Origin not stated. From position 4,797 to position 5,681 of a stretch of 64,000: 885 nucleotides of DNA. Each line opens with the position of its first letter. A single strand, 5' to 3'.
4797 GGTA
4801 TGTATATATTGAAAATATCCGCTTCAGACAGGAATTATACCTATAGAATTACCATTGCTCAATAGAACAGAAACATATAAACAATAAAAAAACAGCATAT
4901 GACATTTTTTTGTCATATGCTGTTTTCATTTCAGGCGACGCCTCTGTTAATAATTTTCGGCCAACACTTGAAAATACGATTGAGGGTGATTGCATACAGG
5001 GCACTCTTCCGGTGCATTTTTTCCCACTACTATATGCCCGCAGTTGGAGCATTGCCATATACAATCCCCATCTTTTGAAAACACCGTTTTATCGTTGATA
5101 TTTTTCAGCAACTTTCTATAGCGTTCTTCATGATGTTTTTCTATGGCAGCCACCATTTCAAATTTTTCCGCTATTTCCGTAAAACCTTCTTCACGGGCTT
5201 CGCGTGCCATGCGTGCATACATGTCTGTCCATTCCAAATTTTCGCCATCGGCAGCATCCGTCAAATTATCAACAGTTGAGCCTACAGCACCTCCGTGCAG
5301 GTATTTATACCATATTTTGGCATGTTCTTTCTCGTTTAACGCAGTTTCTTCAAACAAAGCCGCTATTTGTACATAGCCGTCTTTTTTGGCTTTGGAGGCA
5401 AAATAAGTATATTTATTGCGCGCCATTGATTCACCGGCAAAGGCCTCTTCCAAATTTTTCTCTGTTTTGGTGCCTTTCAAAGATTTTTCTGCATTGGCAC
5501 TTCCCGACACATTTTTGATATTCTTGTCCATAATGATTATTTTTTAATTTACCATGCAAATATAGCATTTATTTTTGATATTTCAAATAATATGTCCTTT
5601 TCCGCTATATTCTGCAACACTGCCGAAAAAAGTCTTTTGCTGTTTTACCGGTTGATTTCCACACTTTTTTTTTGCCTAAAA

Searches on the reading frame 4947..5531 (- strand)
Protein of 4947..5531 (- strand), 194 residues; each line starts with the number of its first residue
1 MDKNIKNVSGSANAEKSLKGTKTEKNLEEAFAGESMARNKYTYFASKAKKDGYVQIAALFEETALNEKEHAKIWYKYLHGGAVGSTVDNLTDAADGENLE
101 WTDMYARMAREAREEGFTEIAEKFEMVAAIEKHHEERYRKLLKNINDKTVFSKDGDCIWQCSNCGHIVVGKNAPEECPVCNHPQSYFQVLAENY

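Call 78: search_protein_families(library=pfam, proteins=[window:4947-5531:-], max_evalue=0.0001)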
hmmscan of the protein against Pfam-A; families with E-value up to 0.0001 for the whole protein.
window:4947-5531:- (194 aa): 3 families
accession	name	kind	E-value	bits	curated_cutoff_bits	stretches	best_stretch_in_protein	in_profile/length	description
PF02915.23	Rubrerythrin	-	2.3e-25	90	22.8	1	25-142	1-137/137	Rubrerythrin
PF21349.2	RUBY_RBDX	-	1.7e-14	53.4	26.5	1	159-188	1-30/30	Rubrerythrin, rubredoxin-like domain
PF23458.2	DUF7130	-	4.6e-05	23.7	35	0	154-192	49-88/89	Domain of unknown function (DUF7130)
